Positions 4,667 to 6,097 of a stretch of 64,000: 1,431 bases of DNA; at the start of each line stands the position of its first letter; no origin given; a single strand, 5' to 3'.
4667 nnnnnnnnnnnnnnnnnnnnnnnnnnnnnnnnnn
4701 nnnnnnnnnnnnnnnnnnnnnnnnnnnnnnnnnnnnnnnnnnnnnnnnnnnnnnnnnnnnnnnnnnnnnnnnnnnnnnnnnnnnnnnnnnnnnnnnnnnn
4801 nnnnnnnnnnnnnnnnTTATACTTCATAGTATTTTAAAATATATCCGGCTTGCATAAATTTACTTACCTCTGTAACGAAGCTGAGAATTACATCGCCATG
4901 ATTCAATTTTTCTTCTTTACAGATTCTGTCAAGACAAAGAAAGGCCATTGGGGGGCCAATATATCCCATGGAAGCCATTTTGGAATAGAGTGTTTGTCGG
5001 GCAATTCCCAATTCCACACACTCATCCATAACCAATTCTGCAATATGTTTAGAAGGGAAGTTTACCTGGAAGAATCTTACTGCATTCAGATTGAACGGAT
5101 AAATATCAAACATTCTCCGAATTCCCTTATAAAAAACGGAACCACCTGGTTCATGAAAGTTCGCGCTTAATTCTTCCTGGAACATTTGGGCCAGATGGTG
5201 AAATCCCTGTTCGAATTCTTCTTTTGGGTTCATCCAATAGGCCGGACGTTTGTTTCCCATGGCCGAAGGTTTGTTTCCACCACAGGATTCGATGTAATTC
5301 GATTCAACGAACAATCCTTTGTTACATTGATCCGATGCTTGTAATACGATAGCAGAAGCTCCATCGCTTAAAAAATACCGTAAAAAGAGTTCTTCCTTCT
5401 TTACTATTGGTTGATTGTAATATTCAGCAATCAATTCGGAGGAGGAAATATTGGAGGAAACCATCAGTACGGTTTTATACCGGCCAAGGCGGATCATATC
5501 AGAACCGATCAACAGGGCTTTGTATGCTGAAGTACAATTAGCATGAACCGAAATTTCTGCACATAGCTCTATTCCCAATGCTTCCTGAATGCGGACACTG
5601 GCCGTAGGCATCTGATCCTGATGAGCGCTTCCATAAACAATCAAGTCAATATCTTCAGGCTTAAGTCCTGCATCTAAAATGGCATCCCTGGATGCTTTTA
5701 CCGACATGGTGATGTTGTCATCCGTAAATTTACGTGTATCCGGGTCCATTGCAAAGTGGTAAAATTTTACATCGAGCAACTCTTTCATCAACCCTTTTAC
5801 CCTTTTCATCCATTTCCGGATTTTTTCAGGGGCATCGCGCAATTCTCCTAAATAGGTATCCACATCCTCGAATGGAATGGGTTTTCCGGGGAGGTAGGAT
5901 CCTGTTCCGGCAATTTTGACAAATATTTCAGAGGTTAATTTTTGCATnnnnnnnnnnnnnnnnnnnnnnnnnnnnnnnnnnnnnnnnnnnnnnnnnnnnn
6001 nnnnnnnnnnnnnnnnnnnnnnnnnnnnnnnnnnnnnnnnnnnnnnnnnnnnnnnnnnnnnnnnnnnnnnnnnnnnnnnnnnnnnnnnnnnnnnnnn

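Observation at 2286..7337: FabH-like enzyme apparently lacking His/Asn, flanked by beta-oxidation-type enzymes: a self-supplied dialkylresorcinol-type module?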

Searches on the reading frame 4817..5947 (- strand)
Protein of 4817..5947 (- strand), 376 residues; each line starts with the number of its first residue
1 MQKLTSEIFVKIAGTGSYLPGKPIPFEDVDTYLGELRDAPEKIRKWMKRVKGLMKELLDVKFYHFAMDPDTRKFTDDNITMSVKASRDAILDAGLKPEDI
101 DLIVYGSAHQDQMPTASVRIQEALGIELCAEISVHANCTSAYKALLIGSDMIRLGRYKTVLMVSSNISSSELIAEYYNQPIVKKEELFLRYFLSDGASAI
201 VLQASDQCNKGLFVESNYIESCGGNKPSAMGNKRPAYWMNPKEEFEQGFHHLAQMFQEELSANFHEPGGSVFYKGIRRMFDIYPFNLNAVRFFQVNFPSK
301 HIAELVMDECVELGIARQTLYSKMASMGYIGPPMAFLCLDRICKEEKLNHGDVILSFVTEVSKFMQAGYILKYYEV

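Call 5: search_protein_families(library=pfam, proteins=[window:4817-5947:-], max_evalue=0.01)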
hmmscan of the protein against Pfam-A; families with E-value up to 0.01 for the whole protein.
window:4817-5947:- (376 aa): 5 families
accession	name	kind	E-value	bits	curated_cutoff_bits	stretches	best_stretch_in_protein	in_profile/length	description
PF08545.16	ACP_syn_III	-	2.9e-07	30.7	24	1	134-210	3-69/80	3-Oxoacyl-[acyl-carrier-protein (ACP)] synthase III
PF00109.32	ketoacyl-synt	-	8.3e-05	22.7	20.8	0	35-101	45-112/252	Beta-ketoacyl synthase, N-terminal domain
PF00108.29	Thiolase_N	-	0.0003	20.7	26.4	1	81-163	26-110/260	Thiolase, N-terminal domain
PF00195.25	Chal_sti_synt_N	-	0.00076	19.4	27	1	75-204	96-223/225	Chalcone and stilbene synthases, N-terminal domain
PF07451.17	SpoVAD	-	0.0008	18.7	22.1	1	51-171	26-140/329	Stage V sporulation protein AD (SpoVAD)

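Call 6: search_protein_families(library=ncbifam, proteins=[window:4817-5947:-], max_evalue=0.01)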
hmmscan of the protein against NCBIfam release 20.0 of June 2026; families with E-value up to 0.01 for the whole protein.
window:4817-5947:- (376 aa): 21 families
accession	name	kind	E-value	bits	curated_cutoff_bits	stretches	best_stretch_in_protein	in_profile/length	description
NF005293.2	PRK06816.1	subfamily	4.5e-28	98.4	450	1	12-368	3-372/378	StlD/DarB family beta-ketosynthase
NF053539.1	resorcinol_DarB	exception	4.6e-23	81.9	550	1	11-367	4-370/377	dialkylresorcinol biosynthesis protein DarB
TIGR00747.1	fabH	subfamily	4.6e-20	71.9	292.1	1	78-212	51-180/322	beta-ketoacyl-ACP synthase III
NF006829.0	PRK09352.1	subfamily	1.9e-19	69.8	249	1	77-356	52-305/322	beta-ketoacyl-ACP synthase 3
NF005541.0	PRK07204.1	equivalog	1.1e-17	64.4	402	1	10-210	5-177/329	beta-ketoacyl-ACP synthase III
NF005308.0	PRK06840.1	equivalog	3.6e-14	52.6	315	1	76-356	51-319/339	3-oxoacyl-ACP synthase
NF005703.0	PRK07515.1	equivalog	4.6e-14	52.1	304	1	74-172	88-190/373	beta-ketoacyl-ACP synthase III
NF004623.0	PRK05963.1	equivalog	2.8e-09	36.7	437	1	80-214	56-180/328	beta-ketoacyl-ACP synthase III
NF003274.0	PRK04262.1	equivalog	2e-08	33.7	244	1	73-170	46-145/347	hydroxymethylglutaryl-CoA synthase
NF006720.0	PRK09258.1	equivalog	8.2e-08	31.9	285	1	80-169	63-154/338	3-oxoacyl-ACP synthase III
NF004720.0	PRK06064.1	subfamily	2.2e-06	26.7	420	1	81-163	25-110/389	thiolase domain-containing protein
TIGR01835.1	HMG-CoA-S_prok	equivalog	3.1e-06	26.2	360.35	1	74-169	45-140/382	hydroxymethylglutaryl-CoA synthase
NF005704.0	PRK07516.1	subfamily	3.6e-06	26.2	412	1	80-165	24-112/389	thiolase domain-containing protein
TIGR01930.1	AcCoA-C-Actrans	subfamily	1e-05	24.7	240.55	1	80-169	23-114/385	acetyl-CoA C-acyltransferase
NF004715.0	PRK06059.1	equivalog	2.4e-05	23.5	424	1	73-168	18-115/399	lipid-transfer protein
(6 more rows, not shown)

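Call 9: search_solved_structures(query=window:4817-5947:-, max_evalue=0.01, show_alignments=4)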
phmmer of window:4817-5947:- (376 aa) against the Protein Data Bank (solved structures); distinct sequences matched with E-value up to 0.01: 46.
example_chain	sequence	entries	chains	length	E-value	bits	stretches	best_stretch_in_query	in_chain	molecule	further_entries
4yuc_A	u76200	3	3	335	5.7e-13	52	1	80-172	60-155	CorB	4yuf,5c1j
5gk0_A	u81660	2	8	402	7.7e-12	48.2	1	12-206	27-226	Ketosynthase StlD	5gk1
4v2p_A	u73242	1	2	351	9.8e-12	47.9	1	81-258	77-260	KETOSYNTHASE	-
5gk2_A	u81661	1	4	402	1.1e-11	47.7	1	12-206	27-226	Ketosynthase StlD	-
3il3_A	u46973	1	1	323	2.3e-11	46.7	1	79-262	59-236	3-oxoacyl-[acyl-carrier-protein] synthase 3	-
5by7_A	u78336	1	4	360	1.7e-10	43.8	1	58-208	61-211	3-oxoacyl-ACP synthase III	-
4dfe_A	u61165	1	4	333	1.2e-09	41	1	6-208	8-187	3-oxoacyl-[acyl-carrier-protein] synthase 3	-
1zow_A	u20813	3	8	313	1.3e-09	40.9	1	63-167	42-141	3-oxoacyl-[acyl-carrier-protein] synthase III | 3-oxoacyl-[acyl-carrier-protein] synthase 3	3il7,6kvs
4ryb_A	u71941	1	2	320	2.5e-09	40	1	9-208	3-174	3-oxoacyl-[acyl-carrier-protein] synthase 3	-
8vd9_A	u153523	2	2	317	4.3e-09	39.2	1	79-170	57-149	Beta-ketoacyl-[acyl-carrier-protein] synthase III 1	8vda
4ylt_A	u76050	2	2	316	1.3e-08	37.6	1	79-263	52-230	3-oxoacyl-[acyl-carrier-protein] synthase 3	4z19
2ebd_A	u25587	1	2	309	4.7e-08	35.8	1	76-169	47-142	3-oxoacyl-[acyl-carrier-protein] synthase 3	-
4nhd_A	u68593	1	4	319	8.3e-08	35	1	74-170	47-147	3-oxoacyl-[acyl-carrier-protein] synthase 3 protein 1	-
9ka2_A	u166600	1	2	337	1e-07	34.7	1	7-170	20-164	Beta-ketoacyl-[acyl-carrier-protein] synthase III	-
3il9_A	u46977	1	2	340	1.9e-07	33.8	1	64-170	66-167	3-oxoacyl-[acyl-carrier-protein] synthase 3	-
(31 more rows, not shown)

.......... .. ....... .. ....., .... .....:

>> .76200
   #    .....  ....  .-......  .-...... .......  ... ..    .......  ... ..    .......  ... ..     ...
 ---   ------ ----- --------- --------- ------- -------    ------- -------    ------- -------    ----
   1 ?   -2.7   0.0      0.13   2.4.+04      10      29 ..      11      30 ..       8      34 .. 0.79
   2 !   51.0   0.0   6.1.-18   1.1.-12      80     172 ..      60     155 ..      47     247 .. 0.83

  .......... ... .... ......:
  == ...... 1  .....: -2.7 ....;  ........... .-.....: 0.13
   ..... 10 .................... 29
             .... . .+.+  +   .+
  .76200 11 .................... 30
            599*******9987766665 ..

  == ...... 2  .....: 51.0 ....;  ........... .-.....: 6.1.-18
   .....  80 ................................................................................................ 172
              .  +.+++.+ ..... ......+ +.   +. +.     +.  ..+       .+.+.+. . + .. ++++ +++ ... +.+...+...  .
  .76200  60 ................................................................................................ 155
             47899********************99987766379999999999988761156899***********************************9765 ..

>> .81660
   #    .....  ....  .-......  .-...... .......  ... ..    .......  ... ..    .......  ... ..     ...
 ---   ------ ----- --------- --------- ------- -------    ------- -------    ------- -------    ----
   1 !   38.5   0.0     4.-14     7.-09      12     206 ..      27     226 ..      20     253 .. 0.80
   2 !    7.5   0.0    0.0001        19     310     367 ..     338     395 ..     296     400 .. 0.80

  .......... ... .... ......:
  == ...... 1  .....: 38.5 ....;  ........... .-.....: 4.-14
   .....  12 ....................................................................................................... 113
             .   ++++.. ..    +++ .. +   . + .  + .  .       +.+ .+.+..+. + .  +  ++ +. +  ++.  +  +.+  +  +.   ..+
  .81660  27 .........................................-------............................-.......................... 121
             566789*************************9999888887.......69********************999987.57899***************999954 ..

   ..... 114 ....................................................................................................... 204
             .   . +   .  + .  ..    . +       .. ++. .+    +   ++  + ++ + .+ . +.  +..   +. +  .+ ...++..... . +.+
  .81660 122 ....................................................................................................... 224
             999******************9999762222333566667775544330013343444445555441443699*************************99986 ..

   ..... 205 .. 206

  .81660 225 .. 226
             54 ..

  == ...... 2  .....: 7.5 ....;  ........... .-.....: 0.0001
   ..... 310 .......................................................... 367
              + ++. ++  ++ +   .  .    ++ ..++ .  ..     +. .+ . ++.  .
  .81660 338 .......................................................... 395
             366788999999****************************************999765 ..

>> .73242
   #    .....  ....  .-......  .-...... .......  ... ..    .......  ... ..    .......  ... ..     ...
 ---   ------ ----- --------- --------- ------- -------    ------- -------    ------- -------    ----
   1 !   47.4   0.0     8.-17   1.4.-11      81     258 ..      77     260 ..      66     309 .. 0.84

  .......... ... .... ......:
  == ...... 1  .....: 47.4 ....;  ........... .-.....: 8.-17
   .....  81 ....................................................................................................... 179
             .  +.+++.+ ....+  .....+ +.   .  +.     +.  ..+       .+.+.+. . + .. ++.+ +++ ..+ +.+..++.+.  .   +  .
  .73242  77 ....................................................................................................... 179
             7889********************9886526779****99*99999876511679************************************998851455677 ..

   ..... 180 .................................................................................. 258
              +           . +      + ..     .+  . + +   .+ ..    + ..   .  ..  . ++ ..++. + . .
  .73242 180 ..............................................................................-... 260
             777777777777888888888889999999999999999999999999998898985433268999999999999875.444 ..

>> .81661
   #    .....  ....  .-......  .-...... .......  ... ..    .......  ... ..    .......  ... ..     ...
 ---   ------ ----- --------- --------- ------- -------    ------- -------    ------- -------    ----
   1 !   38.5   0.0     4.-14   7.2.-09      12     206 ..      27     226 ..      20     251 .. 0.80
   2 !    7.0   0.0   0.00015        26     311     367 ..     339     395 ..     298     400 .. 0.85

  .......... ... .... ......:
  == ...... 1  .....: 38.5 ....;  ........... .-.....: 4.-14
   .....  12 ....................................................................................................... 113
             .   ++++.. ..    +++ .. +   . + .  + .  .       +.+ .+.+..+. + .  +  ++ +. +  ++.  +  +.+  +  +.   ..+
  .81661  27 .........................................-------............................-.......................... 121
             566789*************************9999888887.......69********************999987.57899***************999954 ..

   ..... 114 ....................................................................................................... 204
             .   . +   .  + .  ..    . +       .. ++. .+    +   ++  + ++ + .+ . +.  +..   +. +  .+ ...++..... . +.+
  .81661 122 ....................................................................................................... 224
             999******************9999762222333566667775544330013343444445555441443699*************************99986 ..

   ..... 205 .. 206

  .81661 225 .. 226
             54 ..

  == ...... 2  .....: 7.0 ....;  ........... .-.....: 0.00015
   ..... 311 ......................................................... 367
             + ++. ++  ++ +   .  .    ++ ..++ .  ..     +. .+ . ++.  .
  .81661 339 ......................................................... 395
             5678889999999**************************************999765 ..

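Call 10: find_homologous_proteins(query=window:4817-5947:-, max_evalue=0.001)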
Query window:4817-5947:- (376 aa): 1515 proteins with E <= 0.001 among 3918 candidates; the best 120 are listed.
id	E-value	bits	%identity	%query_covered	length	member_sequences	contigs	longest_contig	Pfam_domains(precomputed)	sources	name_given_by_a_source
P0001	4.1e-194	663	77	99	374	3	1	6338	PF08545.17,PF00109.33,PF00108.30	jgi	-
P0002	6.1e-193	659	77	98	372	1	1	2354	PF08545.17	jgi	jgi:3-oxoacyl-[acyl-carrier-protein] synthase III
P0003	2.0e-192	657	77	98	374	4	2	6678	PF08545.17,PF08541.17,PF00195.26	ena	-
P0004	5.6e-192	656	75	99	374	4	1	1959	PF08545.17,PF00109.33,PF08541.17,PF00195.26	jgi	jgi:3-oxoacyl-[acyl-carrier-protein] synthase III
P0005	9.3e-192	655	76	99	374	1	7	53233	PF08545.17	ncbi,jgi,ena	jgi:3-oxoacyl-[acyl-carrier-protein] synthase III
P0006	1.0e-191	655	76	98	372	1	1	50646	PF08545.17,PF08541.17,PF00195.26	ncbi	-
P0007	1.2e-191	655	75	99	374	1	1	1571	PF08545.17,PF00195.26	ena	-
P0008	1.5e-191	654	75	99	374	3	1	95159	PF08545.17,PF00109.33,PF00195.26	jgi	jgi:3-oxoacyl-[acyl-carrier-protein] synthase-3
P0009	2.1e-191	654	76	99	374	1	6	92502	PF08545.17,PF00108.30,PF08541.17,PF00195.26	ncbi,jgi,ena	jgi:3-oxoacyl-[acyl-carrier-protein] synthase III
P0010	2.2e-191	654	75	99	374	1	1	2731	PF08545.17,PF00195.26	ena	-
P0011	5.4e-191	652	75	99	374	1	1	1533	PF08545.17,PF00195.26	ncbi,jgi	jgi:3-oxoacyl-[acyl-carrier-protein] synthase-3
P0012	5.5e-191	652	76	99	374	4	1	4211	PF08545.17,PF00195.26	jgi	jgi:3-oxoacyl-[acyl-carrier-protein] synthase-3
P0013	6.0e-191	652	75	99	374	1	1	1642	PF08545.17,PF00195.26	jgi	jgi:3-oxoacyl-[acyl-carrier-protein] synthase III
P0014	9.0e-191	652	75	98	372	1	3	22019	PF08545.17,PF00195.26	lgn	-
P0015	2.2e-190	650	75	99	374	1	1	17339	PF08545.17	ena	-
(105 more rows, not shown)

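Call 13: find_related_loci(query=window:4817-5947:-, collection=genome_contigs, flank=10000)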
Query window:4817-5947:- (376 aa) in genome_contigs; peptide patterns used: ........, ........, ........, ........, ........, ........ (x = any residue, [..] = any of these).
123 stretches matched a pattern; 102 encode a relative of the query (tblastn E <= 1e-3); the best 80 are kept; 80 distinct loci.
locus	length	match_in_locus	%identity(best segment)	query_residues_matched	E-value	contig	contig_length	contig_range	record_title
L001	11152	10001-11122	77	1-374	0e+0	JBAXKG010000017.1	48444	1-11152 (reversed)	MAG: Bacteroidota bacterium isolate ELA395 MAG395_17, whole genome shotgun sequence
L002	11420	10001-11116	76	1-372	0e+0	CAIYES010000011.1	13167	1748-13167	MAG: uncultured Bacteroidales bacterium isolate Kiruna2_bin-1621 genome assembly, contig: bin-1621:011/574, whole genome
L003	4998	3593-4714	74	1-374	0e+0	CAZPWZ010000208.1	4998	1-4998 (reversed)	MAG TPA_asm: uncultured Draconibacterium sp. isolate SRP302447_co3_194 genome assembly, contig: NODE_50705_length_4998_c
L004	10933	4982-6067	74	10-371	0e+0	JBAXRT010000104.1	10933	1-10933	MAG: bacterium isolate ELA590 MAG590_104, whole genome shotgun sequence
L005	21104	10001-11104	72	7-374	0e+0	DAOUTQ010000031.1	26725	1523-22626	MAG TPA_asm: Bacteroidales bacterium isolate CSMAG_801 CSMAG_801_k141_426536_length_26725_cov_8.9404, whole genome shotg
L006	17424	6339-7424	75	10-371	0e+0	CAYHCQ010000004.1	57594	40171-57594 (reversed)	MAG TPA_asm: uncultured Prolixibacteraceae bacterium isolate ERP119702_co1_129 genome assembly, contig: NODE_429_length_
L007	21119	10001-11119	73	2-374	0e+0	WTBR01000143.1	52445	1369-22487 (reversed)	MAG: Bacteroidales bacterium isolate GLR59 c_000000373229, whole genome shotgun sequence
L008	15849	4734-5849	72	2-373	0e+0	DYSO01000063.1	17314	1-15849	MAG TPA_asm: Draconibacterium orientale isolate SulCav_PC08_3_10_45_10 SulCav_PC08-3_2451_length_17314_cov_5.524306, who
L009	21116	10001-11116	70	4-375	0e+0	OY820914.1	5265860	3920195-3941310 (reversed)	MAG: Bacteroidales bacterium isolate 29af8000-aa9b-4969-9261-ea2c593eb5de genome assembly, chromosome: 1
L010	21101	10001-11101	73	9-375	0e+0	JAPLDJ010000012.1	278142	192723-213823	MAG: Bacteroidetes bacterium isolate LacPavin_0920_WC70_MAG_47_14 LacPavin_0920_WC70_scaffold_521436, whole genome shotg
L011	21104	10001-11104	71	7-374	0e+0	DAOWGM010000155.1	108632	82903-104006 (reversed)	MAG TPA_asm: Bacteroidales bacterium isolate CSMAG_1991 CSMAG_1991_k141_673985_length_108632_cov_13.5482, whole genome s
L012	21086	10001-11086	75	10-371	0e+0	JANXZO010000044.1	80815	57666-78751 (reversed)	MAG: Bacteroidales bacterium isolate GL140_4_metabat_342 GL140_4_k141_1317159, whole genome shotgun sequence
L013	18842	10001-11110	71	6-375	0e+0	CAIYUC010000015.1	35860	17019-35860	MAG: uncultured Bacteroidales bacterium isolate A14_bin-1928 genome assembly, contig: bin-1928:015/244, whole genome sho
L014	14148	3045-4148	72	7-374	0e+0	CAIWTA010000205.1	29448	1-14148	MAG: uncultured Bacteroidales bacterium isolate KR5_bin-778 genome assembly, contig: bin-778:205/329, whole genome shotg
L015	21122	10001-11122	71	1-374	0e+0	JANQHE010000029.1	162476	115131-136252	MAG: Bacteroidales bacterium isolate PL23b_bin.85 k99_622196, whole genome shotgun sequence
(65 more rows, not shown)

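Call 19: search_protein_representatives(protein=window:4817-5947:-)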
Query: 376 residues. Proteins with E-value up to 0.001 (for the whole library): 1085; up to 1e-10: 153; up to 1e-30: 34. The best 150 are listed.
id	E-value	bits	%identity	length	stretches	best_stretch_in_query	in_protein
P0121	1.4e-175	600.1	69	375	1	1-374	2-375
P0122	2.8e-116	405.0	48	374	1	10-374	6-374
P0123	4.9e-113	394.4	58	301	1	10-297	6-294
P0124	1.9e-95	336.5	57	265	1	113-373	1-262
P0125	1.1e-94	334.0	43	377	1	9-373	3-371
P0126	3.7e-79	282.9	42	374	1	6-373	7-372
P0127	1.9e-73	264.1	40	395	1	10-372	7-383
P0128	3.7e-68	246.7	60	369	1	12-200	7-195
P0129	1.4e-67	244.8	39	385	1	10-372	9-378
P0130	1.7e-63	231.4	42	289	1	10-291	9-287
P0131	2.1e-63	231.1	53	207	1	173-373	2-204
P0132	9.4e-61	222.4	62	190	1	10-179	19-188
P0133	5.8e-57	209.9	58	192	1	54-227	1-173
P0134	9.6e-57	209.2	36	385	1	8-372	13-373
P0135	1.1e-55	205.7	34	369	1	10-374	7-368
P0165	5.2e-26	108.0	28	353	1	12-373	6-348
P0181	5.9e-22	94.7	25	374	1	10-355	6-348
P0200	6.6e-18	81.4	28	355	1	11-366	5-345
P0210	3.2e-16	75.8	27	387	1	11-366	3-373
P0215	1.7e-15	73.4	28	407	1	12-364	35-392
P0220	1.0e-14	70.9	24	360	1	22-366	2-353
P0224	1.8e-14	70.1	27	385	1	14-369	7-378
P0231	2.0e-13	66.6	27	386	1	11-365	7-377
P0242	2.0e-12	63.4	28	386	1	10-362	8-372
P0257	1.2e-11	60.8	27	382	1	11-366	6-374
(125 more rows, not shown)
